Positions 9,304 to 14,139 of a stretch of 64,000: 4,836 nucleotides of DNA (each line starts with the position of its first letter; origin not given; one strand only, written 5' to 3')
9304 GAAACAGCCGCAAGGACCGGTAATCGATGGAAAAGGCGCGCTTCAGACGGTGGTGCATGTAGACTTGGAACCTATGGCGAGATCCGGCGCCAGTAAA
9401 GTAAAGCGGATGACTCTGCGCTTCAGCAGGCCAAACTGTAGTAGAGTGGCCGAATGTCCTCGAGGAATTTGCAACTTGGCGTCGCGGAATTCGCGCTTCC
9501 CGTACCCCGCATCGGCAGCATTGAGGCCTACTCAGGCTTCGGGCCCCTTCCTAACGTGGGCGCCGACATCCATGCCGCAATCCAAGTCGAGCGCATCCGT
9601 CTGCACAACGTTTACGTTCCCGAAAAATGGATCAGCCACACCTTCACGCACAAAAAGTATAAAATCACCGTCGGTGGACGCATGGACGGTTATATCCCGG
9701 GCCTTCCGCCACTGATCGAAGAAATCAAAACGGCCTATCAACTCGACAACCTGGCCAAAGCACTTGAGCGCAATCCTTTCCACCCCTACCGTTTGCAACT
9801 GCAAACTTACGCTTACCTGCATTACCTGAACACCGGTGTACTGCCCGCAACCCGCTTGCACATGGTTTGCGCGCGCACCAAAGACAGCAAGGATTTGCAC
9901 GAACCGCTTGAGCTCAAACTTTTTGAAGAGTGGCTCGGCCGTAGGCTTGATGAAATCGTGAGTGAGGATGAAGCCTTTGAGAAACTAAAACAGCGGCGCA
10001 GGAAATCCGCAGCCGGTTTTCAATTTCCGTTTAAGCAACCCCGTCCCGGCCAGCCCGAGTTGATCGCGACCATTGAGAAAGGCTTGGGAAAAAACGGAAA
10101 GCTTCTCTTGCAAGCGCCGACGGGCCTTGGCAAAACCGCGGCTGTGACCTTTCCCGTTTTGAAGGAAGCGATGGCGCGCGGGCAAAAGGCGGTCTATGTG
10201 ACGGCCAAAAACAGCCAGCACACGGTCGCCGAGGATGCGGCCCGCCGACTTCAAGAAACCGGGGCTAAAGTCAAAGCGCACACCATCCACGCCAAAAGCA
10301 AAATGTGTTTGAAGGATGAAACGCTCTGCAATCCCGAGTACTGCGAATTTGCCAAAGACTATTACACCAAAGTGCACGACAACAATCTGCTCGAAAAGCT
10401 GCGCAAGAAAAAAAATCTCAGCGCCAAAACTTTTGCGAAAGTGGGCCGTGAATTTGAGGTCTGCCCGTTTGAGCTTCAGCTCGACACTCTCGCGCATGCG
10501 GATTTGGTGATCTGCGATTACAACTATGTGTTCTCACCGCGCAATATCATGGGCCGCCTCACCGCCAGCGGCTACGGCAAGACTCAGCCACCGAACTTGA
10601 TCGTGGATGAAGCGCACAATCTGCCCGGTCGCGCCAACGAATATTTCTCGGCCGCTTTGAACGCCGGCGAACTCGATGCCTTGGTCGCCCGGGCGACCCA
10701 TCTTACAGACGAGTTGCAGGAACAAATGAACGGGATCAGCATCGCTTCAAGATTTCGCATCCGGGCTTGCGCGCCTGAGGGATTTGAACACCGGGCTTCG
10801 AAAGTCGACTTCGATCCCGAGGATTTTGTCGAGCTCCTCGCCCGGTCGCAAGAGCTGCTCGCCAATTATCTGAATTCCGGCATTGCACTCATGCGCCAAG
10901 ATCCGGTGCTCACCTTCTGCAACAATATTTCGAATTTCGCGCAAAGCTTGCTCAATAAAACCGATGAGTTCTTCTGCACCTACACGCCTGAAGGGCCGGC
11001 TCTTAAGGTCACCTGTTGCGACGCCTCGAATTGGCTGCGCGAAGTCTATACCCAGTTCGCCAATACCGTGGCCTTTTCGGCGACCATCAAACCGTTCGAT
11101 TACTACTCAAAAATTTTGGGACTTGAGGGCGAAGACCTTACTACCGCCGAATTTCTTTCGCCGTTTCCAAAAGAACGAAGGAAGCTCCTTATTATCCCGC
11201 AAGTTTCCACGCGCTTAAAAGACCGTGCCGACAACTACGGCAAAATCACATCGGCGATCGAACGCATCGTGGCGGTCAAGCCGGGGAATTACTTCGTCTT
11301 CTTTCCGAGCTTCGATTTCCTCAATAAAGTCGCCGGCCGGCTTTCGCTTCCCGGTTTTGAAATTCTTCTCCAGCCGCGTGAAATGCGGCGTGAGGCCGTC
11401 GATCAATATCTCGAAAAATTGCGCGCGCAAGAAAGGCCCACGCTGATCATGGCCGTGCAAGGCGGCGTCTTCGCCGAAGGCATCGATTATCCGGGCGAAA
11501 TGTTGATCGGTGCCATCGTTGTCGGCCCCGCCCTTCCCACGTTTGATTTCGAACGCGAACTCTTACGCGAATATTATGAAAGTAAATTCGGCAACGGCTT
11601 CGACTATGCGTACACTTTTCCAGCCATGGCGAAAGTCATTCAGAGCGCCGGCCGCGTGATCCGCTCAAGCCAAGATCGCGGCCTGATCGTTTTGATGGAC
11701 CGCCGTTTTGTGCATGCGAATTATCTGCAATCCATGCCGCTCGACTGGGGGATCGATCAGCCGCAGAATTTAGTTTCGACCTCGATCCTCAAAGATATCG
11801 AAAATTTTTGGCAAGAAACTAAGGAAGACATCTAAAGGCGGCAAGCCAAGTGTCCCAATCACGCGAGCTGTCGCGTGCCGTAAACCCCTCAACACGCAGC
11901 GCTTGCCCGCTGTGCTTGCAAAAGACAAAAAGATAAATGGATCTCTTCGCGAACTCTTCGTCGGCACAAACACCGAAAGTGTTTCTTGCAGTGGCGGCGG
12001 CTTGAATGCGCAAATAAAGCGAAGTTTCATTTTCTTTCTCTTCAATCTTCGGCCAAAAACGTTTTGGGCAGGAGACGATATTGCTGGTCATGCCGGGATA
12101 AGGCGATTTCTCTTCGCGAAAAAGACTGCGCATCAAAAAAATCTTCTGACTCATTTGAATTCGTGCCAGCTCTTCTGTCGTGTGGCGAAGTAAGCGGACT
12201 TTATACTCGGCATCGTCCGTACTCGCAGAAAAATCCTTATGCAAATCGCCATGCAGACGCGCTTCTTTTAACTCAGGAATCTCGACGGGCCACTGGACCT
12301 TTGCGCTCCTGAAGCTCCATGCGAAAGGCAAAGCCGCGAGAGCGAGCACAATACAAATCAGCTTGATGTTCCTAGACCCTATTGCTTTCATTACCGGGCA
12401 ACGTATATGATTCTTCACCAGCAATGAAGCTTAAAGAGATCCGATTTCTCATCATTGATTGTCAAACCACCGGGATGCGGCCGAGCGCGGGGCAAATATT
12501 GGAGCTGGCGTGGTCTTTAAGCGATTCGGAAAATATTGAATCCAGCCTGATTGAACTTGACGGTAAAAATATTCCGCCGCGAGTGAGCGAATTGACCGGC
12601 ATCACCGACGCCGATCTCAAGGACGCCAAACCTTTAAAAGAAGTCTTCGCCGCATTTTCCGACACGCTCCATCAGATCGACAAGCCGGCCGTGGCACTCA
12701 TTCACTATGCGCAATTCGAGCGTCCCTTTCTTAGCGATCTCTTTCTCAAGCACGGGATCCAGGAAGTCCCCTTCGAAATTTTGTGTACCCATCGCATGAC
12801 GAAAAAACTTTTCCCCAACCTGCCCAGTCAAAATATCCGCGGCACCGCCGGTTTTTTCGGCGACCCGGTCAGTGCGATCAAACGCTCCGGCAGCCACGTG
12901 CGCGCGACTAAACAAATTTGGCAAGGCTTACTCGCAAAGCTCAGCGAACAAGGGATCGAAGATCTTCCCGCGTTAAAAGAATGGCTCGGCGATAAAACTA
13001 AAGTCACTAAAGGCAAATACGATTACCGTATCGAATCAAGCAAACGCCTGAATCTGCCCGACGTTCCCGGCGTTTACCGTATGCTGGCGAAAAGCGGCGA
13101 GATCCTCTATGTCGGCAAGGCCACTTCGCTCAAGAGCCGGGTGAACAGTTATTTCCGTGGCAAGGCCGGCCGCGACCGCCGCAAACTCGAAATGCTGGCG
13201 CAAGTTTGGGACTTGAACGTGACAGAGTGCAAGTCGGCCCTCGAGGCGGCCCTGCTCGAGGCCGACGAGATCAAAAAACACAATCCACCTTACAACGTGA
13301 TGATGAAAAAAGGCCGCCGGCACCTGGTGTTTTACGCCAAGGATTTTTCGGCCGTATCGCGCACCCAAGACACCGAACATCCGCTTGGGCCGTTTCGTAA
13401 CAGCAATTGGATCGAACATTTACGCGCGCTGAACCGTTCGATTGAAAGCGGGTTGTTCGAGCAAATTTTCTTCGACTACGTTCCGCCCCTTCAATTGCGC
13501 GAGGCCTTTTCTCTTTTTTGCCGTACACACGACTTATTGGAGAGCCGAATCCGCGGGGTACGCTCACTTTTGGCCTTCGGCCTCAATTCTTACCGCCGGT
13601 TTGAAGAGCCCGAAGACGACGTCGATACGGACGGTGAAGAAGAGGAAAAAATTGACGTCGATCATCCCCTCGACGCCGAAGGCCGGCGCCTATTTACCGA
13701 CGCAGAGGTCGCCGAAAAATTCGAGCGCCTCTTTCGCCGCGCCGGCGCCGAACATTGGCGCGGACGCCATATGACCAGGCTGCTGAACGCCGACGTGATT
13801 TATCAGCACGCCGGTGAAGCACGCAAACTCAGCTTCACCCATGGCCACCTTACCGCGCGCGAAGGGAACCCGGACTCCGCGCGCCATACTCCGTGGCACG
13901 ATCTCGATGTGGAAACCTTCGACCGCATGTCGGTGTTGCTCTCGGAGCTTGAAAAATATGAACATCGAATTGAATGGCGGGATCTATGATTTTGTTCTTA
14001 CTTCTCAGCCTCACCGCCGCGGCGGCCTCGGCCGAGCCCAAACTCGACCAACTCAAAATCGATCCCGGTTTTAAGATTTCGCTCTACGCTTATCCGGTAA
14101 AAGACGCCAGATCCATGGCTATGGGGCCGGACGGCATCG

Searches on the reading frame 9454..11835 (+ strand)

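Call 95: search_protein_families(library=pfam, proteins=[window:9454-11835:+], max_evalue=0.00001)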
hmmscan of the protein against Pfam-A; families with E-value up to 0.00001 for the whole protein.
window:9454-11835:+ (793 aa): 5 families
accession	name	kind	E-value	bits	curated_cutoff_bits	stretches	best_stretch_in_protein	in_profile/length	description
PF13307.12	Helicase_C_2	-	1.5e-39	136.2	25.3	1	602-762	1-164/170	Helicase C-terminal domain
PF06733.21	DEAD_2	-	2.1e-12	47.5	21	1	275-404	48-169/172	DEAD_2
PF06777.17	HBB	-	1.7e-08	34.8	30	1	444-589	48-189/190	Helical and beta-bridge domain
PF00270.35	DEAD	-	7e-08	32.8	26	1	199-275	3-78/167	DEAD/DEAH box helicase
PF04851.21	ResIII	-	6.8e-07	29.8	22.5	0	195-392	3-139/164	Type III restriction enzyme, res subunit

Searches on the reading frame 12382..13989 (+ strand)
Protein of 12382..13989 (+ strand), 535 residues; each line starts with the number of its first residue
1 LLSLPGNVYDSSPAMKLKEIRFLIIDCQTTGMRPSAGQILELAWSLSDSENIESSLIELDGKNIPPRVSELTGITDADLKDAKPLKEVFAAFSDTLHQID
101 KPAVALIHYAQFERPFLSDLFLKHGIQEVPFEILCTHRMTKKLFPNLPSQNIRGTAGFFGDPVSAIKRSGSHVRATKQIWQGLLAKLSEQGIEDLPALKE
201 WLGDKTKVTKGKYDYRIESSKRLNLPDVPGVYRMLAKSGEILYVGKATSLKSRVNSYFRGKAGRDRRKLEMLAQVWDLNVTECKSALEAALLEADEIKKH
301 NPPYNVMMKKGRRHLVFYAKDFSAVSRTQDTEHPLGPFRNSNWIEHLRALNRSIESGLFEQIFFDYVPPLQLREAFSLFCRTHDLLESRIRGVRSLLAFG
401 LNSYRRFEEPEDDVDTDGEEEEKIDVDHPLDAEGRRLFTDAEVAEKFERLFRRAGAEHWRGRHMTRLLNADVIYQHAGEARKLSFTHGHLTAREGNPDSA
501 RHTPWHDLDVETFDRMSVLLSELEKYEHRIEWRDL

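Call 95: search_protein_families(library=pfam, proteins=[window:12382-13989:+], max_evalue=0.00001)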
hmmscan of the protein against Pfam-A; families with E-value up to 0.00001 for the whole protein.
window:12382-13989:+ (535 aa): 2 families
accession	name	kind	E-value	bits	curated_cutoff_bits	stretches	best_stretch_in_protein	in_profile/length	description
PF00929.31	RNase_T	-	8.1e-09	36.7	24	1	23-151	1-135/164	Exonuclease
PF01541.30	GIY-YIG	-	4.1e-08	33.8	22.6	1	230-305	3-78/78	GIY-YIG catalytic domain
